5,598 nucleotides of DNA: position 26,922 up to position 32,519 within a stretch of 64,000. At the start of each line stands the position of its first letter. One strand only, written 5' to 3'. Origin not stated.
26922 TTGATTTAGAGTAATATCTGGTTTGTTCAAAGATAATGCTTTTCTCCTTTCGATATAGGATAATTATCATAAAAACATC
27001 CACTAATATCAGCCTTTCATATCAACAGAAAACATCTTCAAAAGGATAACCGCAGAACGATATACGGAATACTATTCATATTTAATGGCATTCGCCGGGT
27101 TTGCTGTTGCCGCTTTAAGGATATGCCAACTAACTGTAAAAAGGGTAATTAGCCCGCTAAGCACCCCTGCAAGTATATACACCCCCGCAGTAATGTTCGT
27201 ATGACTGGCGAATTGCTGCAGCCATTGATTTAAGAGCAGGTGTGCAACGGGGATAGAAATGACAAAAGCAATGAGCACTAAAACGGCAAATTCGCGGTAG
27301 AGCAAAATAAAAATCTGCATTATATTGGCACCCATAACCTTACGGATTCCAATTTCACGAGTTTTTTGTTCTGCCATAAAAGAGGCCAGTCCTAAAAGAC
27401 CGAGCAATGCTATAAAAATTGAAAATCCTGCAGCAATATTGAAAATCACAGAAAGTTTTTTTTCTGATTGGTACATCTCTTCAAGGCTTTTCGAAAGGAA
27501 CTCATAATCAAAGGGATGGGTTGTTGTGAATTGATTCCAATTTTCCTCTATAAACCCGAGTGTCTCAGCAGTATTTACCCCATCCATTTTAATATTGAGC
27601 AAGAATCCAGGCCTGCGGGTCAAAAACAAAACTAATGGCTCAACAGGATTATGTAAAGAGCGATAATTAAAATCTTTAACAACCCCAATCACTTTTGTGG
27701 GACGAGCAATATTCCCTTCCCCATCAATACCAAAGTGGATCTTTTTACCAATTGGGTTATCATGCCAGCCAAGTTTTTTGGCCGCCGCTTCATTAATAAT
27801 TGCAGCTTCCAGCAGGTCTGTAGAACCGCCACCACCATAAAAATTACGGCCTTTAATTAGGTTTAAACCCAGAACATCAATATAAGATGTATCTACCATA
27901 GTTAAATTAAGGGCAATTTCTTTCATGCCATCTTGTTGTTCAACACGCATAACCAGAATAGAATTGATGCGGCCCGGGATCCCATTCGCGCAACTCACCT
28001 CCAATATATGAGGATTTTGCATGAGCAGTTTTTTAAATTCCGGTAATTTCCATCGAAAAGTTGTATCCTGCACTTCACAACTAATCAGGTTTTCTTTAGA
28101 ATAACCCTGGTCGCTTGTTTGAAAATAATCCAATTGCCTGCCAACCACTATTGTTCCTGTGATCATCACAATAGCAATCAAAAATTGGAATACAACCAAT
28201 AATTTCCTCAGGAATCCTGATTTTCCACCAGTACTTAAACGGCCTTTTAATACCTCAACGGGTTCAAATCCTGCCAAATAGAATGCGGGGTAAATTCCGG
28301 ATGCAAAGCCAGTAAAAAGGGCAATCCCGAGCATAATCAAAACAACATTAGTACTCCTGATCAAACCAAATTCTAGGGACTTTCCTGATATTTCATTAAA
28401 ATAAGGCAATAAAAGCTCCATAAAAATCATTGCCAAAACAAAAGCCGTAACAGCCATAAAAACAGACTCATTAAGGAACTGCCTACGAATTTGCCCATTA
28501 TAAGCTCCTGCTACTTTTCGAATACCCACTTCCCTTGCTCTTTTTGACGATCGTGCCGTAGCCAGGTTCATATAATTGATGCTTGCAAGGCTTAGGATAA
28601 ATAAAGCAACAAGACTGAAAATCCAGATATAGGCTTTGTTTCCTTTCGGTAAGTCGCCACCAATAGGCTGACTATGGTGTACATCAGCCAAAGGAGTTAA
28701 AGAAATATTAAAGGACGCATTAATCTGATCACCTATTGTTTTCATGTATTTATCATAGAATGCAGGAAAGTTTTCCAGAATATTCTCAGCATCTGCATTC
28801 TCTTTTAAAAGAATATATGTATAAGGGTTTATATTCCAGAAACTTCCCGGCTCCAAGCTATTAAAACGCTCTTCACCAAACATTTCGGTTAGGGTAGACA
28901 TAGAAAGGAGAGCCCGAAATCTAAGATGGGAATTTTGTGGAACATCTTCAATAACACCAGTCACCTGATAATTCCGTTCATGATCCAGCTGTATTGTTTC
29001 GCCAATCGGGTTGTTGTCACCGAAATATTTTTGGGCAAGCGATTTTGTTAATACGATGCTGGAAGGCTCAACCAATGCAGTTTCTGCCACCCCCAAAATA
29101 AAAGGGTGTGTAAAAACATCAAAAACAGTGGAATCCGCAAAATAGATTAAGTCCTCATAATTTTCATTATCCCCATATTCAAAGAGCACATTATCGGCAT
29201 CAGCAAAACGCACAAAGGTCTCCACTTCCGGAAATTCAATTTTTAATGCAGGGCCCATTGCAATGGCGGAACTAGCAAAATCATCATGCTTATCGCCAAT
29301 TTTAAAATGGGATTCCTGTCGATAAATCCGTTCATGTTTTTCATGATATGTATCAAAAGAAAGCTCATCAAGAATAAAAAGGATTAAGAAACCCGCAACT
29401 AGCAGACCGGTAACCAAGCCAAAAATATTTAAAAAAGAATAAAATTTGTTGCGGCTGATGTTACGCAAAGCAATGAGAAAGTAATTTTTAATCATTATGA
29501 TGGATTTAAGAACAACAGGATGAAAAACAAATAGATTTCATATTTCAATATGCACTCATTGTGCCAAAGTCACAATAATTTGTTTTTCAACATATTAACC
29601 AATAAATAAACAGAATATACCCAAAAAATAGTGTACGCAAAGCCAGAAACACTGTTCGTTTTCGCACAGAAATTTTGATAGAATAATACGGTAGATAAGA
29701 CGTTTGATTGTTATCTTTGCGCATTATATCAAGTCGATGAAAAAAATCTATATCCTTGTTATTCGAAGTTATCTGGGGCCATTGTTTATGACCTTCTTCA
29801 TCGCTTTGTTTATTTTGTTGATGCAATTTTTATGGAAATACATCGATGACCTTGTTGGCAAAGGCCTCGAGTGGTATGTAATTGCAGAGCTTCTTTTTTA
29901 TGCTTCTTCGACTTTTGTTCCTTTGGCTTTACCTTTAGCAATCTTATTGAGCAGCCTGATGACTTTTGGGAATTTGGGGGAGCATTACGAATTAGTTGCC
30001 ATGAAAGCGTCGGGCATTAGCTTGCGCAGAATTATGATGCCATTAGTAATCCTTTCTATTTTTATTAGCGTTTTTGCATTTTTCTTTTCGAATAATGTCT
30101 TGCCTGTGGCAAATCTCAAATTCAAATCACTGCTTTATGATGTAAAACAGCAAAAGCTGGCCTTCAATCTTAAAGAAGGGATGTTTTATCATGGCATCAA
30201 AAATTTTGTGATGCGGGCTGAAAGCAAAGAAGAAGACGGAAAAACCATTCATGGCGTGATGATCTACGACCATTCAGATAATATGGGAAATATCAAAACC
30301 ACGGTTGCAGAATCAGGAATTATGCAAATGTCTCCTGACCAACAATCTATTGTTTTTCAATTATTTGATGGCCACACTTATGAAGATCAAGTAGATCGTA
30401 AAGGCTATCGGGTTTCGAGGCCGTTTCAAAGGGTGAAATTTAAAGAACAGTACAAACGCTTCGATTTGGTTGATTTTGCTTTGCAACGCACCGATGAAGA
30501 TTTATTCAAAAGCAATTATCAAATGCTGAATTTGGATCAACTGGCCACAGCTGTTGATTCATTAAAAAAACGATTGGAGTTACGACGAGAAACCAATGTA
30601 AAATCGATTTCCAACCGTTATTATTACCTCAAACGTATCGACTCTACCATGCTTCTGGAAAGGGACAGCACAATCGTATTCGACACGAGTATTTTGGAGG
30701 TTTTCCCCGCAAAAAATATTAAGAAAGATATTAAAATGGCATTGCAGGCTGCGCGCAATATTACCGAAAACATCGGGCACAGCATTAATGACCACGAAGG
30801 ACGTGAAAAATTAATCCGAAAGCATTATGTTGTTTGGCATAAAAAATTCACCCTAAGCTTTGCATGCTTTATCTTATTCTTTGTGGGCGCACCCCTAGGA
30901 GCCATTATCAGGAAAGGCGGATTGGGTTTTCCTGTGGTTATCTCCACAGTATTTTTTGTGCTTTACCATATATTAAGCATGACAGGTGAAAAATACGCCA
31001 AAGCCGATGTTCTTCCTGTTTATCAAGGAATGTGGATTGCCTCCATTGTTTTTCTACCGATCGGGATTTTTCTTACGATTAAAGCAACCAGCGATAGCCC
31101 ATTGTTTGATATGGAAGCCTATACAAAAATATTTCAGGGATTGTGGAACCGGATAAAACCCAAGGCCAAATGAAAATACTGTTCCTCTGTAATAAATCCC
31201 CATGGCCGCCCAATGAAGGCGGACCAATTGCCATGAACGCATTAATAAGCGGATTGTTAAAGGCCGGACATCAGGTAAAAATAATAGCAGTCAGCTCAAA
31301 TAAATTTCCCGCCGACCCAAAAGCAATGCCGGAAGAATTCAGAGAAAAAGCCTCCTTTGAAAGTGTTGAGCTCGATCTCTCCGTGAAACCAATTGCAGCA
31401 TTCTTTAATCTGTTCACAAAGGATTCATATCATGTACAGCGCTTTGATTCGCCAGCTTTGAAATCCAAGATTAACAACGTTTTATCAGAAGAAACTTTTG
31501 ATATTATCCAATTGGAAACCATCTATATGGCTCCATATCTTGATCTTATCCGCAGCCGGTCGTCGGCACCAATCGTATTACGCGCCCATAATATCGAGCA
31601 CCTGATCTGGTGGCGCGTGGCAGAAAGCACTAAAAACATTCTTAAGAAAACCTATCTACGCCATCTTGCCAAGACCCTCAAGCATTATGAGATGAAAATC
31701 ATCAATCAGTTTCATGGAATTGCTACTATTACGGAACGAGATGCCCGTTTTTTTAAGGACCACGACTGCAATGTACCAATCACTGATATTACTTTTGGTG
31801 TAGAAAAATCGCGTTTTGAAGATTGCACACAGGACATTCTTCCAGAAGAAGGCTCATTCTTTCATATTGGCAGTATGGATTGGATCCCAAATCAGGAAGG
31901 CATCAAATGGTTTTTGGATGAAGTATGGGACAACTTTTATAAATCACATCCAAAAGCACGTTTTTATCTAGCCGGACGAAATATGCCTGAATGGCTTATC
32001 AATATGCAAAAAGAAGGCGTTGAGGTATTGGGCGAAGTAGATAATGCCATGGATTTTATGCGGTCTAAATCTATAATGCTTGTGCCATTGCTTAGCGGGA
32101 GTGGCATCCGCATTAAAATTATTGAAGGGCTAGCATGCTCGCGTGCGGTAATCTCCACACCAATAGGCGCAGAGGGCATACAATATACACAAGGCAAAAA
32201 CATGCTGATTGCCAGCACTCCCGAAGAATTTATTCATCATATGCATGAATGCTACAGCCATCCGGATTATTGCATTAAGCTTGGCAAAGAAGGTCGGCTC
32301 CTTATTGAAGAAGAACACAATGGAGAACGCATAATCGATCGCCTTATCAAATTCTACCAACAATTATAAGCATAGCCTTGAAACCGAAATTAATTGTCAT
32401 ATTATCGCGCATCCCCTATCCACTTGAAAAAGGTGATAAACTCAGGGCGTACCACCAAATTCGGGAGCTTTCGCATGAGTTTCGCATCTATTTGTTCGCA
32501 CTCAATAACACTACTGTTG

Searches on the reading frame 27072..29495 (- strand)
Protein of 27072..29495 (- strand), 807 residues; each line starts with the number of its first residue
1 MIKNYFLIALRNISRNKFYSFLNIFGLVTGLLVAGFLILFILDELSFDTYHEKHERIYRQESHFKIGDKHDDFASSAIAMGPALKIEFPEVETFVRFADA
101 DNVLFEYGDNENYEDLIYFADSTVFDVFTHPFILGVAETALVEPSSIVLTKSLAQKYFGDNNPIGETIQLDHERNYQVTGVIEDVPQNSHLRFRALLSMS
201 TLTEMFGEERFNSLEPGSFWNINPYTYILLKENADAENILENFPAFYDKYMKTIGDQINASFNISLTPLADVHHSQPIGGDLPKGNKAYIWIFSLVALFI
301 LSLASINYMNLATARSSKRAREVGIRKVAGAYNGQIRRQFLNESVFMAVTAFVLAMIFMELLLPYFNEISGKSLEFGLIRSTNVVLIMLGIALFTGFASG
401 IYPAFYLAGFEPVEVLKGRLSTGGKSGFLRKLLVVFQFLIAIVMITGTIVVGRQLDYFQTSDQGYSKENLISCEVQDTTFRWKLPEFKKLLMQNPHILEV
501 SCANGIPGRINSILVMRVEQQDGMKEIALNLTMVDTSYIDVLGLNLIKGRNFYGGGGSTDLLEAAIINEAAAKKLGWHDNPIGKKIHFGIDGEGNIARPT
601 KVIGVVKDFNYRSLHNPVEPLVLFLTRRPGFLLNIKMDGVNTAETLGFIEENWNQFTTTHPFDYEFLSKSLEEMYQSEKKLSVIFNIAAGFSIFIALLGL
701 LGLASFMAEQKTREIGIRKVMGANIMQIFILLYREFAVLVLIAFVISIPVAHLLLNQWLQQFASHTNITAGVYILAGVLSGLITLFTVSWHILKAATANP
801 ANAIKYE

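Call 54: search_protein_families(library=pfam, proteins=[window:27072-29495:-], max_evalue=0.00001)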
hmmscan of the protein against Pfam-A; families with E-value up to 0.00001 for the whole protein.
window:27072-29495:- (807 aa): 2 families
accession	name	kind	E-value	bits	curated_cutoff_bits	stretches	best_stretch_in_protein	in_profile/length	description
PF12704.14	MacB_PCD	-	1.1e-27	98.1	27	2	20-240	1-201/207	MacB-like periplasmic core domain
PF02687.27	FtsX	-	3.5e-27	95.3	25.5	2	687-800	2-120/120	FtsX-like permease C-terminal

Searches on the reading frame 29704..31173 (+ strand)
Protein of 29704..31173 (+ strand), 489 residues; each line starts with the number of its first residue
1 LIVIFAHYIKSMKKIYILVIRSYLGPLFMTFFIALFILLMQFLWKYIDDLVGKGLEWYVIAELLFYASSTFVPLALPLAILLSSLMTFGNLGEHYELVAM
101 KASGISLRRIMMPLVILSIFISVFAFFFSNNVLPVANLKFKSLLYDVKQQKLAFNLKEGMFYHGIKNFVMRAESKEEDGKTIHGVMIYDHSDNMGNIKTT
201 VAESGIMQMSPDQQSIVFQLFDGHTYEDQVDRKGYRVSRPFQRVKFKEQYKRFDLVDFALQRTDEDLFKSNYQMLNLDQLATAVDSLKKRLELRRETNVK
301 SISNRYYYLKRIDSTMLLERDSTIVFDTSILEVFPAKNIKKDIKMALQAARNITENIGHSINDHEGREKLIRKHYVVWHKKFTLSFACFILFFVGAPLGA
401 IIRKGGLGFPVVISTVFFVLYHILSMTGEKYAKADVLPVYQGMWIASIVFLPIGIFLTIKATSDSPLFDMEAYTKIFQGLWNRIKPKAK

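Call 54: search_protein_families(library=pfam, proteins=[window:29704-31173:+], max_evalue=0.00001)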
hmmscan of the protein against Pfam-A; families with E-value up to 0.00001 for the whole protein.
window:29704-31173:+ (489 aa): 1 family
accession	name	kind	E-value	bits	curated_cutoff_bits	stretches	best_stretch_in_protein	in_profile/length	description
PF03739.19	LptF_LptG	-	2.2e-76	257.7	27.9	1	19-459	3-352/353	Lipopolysaccharide export system permease LptF/LptG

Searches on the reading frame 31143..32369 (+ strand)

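Call 54: search_protein_families(library=pfam, proteins=[window:31143-32369:+], max_evalue=0.00001)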
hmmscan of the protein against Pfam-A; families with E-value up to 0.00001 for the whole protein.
window:31143-32369:+ (408 aa): 3 families
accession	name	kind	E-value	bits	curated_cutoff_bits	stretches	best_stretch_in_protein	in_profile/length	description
PF13692.12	Glyco_trans_1_4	-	2.8e-19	70.2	27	1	239-372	4-141/142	Glycosyl transferases group 1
PF13524.12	Glyco_trans_1_2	-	2.6e-08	34.4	25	1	267-402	10-143/144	Glycosyl transferase-like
PF13439.12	Glyco_transf_4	-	4.2e-06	27.3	28.5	1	33-207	10-152/170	Glycosyltransferase Family 4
